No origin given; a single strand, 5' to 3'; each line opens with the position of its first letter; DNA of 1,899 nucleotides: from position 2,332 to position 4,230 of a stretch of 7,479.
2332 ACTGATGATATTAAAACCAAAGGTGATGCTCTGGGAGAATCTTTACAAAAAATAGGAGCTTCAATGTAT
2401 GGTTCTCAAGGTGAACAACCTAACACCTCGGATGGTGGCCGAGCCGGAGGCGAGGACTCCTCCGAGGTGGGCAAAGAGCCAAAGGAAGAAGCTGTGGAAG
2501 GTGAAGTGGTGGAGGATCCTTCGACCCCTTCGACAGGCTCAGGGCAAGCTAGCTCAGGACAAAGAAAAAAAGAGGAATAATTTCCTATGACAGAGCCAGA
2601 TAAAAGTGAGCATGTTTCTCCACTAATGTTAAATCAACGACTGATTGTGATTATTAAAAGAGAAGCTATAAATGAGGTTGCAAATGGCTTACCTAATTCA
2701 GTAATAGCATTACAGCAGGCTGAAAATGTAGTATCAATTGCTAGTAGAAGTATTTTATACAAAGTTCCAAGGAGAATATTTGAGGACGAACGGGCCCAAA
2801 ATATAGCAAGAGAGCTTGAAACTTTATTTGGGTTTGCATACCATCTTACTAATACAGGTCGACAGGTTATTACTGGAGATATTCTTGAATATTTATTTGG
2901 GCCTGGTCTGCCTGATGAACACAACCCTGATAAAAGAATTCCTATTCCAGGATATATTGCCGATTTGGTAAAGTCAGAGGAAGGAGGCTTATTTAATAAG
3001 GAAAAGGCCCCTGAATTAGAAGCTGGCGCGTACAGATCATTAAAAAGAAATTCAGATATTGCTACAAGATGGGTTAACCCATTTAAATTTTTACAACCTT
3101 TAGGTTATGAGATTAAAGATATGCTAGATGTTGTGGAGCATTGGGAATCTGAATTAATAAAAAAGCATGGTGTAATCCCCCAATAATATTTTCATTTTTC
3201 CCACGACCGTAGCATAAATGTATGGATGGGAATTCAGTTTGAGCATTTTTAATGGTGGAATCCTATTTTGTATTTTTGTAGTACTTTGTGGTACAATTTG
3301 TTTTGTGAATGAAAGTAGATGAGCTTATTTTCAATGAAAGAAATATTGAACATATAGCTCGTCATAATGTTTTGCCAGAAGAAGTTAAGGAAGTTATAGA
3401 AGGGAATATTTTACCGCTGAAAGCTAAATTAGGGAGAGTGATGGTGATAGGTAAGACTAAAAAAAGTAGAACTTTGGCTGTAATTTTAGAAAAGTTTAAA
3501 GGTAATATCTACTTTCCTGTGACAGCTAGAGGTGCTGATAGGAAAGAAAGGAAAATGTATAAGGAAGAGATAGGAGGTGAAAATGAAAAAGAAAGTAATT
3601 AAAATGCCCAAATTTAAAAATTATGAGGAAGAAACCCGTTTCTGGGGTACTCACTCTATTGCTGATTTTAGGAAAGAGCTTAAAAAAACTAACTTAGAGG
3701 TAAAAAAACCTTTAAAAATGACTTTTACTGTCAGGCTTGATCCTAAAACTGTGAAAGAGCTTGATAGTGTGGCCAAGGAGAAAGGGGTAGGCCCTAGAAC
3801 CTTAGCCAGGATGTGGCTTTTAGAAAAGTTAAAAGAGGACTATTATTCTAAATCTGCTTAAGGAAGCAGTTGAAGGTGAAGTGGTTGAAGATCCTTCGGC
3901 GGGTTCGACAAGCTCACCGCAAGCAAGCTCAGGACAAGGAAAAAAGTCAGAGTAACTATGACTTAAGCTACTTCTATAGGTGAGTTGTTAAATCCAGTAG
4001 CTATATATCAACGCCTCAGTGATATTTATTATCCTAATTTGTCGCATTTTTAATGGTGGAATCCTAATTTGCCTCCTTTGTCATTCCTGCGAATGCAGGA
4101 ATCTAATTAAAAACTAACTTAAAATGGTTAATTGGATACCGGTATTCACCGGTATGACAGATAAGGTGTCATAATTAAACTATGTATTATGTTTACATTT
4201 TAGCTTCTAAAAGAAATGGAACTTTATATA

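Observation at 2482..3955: About 1.4-kb cassette (ORF199 plus brnTA) bracketed by two in-frame copies of the dnaK 3' end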

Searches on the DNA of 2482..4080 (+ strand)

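Call 84: search_dna_similar(query=window:2482-4080:+, collection=plasmids, mode=distant, max_rows=8)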
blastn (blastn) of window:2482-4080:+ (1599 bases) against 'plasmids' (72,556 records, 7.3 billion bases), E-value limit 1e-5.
No match.

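Call 85: search_dna_similar(query=window:2482-4080:+, collection=phages, mode=distant, max_rows=8)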
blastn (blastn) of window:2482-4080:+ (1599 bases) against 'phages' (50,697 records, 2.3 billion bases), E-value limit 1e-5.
No match.

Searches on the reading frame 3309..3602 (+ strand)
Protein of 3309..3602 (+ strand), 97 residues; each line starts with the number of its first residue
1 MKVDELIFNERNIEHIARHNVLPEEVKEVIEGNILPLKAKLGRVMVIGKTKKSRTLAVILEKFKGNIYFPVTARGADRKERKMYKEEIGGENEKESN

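Call 5: search_protein_families(library=pfam, proteins=[window:3309-3602:+], max_evalue=0.01)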
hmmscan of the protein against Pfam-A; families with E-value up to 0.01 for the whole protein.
window:3309-3602:+ (97 aa): 1 family
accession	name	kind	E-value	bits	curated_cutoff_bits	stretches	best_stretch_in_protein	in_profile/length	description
PF04365.19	BrnT_toxin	-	0.0013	19.4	34.5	1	11-80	5-77/77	Ribonuclease toxin, BrnT, of type II toxin-antitoxin system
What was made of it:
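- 3309..3602 (+): brnT-like toxin gene (97 aa). Weak Pfam BrnT_toxin hit (call 5).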

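Call 57: search_protein_families(library=padloc, proteins=[window:3309-3599:+], max_evalue=0.01)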
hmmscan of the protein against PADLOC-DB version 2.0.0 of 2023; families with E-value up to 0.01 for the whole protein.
window:3309-3599:+ (97 aa): 0 families
